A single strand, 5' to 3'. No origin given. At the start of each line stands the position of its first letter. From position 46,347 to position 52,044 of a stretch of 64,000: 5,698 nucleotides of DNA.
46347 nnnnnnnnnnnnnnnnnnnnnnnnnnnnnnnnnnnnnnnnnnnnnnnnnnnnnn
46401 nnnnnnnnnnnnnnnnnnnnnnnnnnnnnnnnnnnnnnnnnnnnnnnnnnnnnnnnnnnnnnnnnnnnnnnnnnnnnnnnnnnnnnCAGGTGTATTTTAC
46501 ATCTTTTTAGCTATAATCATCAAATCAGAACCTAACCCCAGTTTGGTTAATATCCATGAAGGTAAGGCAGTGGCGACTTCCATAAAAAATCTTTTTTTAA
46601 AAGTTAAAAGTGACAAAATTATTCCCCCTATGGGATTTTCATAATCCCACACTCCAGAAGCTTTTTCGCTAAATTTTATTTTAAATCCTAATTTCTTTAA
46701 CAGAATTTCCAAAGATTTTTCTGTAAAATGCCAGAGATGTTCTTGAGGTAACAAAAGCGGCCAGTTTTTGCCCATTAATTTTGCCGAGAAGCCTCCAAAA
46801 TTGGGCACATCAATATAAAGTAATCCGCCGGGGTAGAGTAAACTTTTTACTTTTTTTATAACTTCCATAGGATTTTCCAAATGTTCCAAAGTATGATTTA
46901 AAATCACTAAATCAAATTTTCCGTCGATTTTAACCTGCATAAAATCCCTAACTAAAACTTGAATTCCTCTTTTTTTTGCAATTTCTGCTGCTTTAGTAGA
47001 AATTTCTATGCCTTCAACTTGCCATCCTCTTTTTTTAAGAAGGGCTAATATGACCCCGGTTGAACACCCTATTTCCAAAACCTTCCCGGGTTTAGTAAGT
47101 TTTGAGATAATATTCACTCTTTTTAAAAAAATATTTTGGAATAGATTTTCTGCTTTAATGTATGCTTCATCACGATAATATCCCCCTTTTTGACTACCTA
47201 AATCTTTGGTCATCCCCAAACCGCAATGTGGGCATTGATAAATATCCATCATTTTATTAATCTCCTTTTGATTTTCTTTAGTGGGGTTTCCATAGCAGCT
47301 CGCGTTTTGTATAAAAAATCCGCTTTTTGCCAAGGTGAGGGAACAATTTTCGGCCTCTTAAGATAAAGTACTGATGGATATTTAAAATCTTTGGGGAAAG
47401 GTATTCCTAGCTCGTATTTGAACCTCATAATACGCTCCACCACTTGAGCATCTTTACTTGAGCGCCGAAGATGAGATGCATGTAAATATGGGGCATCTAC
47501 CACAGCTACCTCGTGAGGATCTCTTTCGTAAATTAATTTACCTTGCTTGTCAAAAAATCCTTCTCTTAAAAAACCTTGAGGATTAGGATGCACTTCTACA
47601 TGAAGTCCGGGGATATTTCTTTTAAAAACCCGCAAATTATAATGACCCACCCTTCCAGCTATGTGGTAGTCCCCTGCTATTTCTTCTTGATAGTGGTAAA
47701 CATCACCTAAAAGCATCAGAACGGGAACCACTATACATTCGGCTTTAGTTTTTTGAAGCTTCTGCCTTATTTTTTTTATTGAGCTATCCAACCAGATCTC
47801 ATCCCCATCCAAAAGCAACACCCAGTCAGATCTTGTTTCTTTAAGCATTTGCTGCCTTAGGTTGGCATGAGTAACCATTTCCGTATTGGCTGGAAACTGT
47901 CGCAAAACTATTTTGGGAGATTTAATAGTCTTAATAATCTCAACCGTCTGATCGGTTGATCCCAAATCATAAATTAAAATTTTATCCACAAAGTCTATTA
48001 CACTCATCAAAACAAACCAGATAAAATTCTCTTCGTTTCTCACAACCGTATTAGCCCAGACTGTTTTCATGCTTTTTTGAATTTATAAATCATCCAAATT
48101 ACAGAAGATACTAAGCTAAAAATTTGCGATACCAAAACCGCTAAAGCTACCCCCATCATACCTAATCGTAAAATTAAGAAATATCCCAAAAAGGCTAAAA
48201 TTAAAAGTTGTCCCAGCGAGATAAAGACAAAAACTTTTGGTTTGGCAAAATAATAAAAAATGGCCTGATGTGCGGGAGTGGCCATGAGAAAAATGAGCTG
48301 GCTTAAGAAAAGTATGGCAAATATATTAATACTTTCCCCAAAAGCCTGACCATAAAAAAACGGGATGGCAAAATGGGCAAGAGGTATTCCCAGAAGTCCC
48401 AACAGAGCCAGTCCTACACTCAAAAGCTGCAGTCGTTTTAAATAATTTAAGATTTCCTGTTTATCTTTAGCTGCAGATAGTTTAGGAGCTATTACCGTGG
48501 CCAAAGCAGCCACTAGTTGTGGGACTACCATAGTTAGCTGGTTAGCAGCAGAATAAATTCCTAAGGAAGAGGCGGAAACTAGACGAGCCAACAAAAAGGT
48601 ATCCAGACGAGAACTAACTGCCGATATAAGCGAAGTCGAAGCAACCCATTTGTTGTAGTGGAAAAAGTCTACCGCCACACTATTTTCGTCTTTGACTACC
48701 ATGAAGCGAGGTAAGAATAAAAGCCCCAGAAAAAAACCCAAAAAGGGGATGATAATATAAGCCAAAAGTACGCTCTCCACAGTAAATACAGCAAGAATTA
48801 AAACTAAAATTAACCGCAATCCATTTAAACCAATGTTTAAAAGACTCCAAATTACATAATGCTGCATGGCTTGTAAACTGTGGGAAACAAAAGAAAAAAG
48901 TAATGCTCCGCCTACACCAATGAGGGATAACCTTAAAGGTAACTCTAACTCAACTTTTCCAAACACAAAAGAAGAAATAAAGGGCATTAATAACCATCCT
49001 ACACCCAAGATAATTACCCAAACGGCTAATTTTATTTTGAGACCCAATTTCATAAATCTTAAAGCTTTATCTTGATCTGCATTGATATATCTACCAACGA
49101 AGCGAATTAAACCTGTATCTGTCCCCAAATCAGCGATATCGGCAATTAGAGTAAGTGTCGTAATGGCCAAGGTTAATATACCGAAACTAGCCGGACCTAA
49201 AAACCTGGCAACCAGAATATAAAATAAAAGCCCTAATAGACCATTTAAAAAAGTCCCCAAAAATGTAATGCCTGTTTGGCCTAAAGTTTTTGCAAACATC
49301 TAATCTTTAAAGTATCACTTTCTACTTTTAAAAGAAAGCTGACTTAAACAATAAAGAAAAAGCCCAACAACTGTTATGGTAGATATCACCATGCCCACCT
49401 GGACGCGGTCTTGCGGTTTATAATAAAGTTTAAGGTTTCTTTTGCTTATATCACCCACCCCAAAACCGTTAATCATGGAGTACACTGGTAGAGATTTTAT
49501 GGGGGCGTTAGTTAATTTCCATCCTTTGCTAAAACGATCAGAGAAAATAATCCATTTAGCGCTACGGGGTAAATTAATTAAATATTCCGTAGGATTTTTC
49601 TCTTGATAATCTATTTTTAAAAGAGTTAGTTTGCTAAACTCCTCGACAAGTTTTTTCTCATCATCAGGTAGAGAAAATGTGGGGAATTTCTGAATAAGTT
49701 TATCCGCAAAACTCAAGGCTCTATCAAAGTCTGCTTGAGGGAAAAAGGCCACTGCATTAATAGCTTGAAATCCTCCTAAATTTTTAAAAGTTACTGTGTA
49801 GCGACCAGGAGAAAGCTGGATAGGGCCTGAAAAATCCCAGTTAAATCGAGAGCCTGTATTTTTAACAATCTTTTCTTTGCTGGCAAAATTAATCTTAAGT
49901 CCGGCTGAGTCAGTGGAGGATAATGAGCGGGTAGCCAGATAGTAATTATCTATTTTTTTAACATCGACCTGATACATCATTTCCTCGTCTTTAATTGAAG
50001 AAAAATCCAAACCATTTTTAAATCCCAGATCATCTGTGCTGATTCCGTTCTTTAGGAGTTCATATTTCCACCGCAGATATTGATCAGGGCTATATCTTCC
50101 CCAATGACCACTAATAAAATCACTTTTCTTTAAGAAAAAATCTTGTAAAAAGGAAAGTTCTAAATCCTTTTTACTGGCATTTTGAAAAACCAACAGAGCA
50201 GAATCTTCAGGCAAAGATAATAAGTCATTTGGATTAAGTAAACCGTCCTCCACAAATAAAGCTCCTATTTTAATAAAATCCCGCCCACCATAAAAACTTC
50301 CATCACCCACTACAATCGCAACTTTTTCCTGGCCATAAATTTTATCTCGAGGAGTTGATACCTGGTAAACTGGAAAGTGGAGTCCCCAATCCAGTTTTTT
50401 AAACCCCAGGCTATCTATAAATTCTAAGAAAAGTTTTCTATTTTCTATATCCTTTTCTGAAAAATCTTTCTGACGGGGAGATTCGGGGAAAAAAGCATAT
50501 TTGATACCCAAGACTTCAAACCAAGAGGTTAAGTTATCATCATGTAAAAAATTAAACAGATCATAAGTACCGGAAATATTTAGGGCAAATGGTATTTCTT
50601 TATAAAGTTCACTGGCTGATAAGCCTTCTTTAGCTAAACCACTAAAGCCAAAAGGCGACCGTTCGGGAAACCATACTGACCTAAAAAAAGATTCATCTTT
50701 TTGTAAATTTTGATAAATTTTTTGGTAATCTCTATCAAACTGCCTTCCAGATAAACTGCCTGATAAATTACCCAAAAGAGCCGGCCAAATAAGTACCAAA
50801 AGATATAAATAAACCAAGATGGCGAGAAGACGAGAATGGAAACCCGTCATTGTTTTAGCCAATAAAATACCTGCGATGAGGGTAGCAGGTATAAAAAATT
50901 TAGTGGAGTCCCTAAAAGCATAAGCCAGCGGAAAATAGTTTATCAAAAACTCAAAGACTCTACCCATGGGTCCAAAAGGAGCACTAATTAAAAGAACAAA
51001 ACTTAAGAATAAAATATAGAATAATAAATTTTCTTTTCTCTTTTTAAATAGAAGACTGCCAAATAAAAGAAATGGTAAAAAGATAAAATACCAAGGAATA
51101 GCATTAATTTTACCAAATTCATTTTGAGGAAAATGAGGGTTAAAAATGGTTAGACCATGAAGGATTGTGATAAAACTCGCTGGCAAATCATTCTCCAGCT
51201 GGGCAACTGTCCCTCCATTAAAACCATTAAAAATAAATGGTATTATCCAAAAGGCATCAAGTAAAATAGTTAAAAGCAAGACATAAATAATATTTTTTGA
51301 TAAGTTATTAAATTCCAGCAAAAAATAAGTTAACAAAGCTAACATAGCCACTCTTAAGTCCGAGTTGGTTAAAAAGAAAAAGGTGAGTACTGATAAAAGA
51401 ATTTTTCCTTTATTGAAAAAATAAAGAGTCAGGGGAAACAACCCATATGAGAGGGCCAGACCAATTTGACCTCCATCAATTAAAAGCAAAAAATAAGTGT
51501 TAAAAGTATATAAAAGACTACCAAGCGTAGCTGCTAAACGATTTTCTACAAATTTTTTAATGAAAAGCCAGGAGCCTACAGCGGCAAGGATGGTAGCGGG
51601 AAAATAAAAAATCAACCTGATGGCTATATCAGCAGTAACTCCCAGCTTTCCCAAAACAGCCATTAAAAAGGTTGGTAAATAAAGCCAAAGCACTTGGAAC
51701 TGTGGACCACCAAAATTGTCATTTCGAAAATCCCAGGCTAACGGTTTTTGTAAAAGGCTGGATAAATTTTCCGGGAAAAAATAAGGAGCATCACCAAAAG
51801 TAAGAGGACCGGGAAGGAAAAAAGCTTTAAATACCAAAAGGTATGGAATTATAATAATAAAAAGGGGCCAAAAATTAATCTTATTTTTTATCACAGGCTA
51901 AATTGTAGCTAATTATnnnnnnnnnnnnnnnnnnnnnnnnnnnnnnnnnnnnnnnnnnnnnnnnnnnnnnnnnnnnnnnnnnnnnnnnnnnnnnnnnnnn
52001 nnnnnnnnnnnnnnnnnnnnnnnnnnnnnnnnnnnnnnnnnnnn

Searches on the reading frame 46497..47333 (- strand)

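Call 17: search_protein_families(library=pfam, proteins=[window:46497-47333:-], max_evalue=0.001)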
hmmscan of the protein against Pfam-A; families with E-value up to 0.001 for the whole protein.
window:46497-47333:- (278 aa): 9 families
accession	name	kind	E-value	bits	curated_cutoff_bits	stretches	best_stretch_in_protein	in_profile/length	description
PF13489.12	Methyltransf_23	-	9.4e-29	100.7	27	1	77-219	18-161/164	Methyltransferase domain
PF08241.18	Methyltransf_11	-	1.3e-16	61.4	21.2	1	86-174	1-95/95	Methyltransferase domain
PF13649.12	Methyltransf_25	-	3.6e-14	53.6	27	1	85-170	1-97/97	Methyltransferase domain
PF08242.18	Methyltransf_12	-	4.5e-14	53.4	30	1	86-172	1-98/98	Methyltransferase domain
PF07021.18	MetW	-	1e-12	48.5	21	1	74-184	5-117/193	Methionine biosynthesis protein MetW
PF13847.12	Methyltransf_31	-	4.5e-12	46.3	27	1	83-178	5-113/145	Methyltransferase domain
PF05175.20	MTS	-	4.9e-05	23.5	23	1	79-174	27-138/170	Methyltransferase small domain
PF05401.17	NodS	-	0.00017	21.9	24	1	75-166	37-136/201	Nodulation protein S (NodS)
PF03848.20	TehB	-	0.00026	20.9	20.4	1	73-171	22-129/193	Tellurite resistance protein TehB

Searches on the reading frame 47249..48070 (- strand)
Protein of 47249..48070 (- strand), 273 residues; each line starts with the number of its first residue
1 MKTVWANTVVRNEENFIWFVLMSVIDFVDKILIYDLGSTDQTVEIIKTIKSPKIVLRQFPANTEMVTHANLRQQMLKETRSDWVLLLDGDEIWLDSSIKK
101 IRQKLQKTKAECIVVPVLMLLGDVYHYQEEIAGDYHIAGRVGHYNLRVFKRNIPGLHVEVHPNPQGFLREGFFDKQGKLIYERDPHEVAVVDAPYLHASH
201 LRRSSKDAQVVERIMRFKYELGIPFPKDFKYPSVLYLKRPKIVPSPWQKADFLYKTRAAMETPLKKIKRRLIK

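Call 17: search_protein_families(library=pfam, proteins=[window:47249-48070:-], max_evalue=0.001)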
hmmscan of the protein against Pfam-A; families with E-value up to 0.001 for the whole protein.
window:47249-48070:- (273 aa): 4 families
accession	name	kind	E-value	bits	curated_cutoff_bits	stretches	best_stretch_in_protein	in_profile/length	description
PF00535.33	Glycos_transf_2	-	1.4e-13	51.6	23.3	1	9-130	5-128/168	Glycosyl transferase family 2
PF13704.12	Glyco_tranf_2_4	-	2e-06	28.6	27.5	1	11-93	1-84/98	Glycosyl transferase family 2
PF10111.15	Glyco_tranf_2_2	-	0.00018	21.6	27.3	1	28-120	29-126/276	Glycosyltransferase like family 2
PF13641.12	Glyco_tranf_2_3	-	0.00044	20.8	27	1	40-125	42-131/230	Glycosyltransferase like family 2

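Call 80: search_protein_families(library=ncbifam, proteins=[window:47249-48070:-], max_evalue=0.00001)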
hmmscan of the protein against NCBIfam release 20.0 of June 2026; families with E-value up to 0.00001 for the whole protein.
window:47249-48070:- (273 aa): 1 family
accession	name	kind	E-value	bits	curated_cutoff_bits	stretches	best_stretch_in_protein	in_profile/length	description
TIGR04195.1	S_glycosyl_SunS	equivalog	3.7e-09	35.9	350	1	6-125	61-179/421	SunS family peptide S-glycosyltransferase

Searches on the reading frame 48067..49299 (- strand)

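Call 17: search_protein_families(library=pfam, proteins=[window:48067-49299:-], max_evalue=0.001)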
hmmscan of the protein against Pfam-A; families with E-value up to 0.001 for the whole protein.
window:48067-49299:- (410 aa): 2 families
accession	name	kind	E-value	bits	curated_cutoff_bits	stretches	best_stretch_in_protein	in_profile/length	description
PF01943.22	Polysacc_synt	-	6e-23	82.1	28.2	1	9-275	5-271/274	Polysaccharide biosynthesis protein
PF13440.11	Polysacc_synt_3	-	7.5e-17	61.9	23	1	29-324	1-292/293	Polysaccharide biosynthesis protein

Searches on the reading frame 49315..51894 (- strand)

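Call 4: search_protein_families(library=pfam, proteins=[window:49315-51894:-], max_evalue=0.1)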
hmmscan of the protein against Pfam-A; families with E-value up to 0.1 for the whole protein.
window:49315-51894:- (859 aa): 0 families

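Call 5: search_protein_families(library=ncbifam, proteins=[window:49315-51894:-], max_evalue=0.1)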
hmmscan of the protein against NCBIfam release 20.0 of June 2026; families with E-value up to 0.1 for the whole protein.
window:49315-51894:- (859 aa): 1 family
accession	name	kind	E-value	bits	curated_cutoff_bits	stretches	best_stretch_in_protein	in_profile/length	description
NF053599.1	transp_MmpA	equivalog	6e-09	35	210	1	275-401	261-392/543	MmpA family trehalose lipid delivery protein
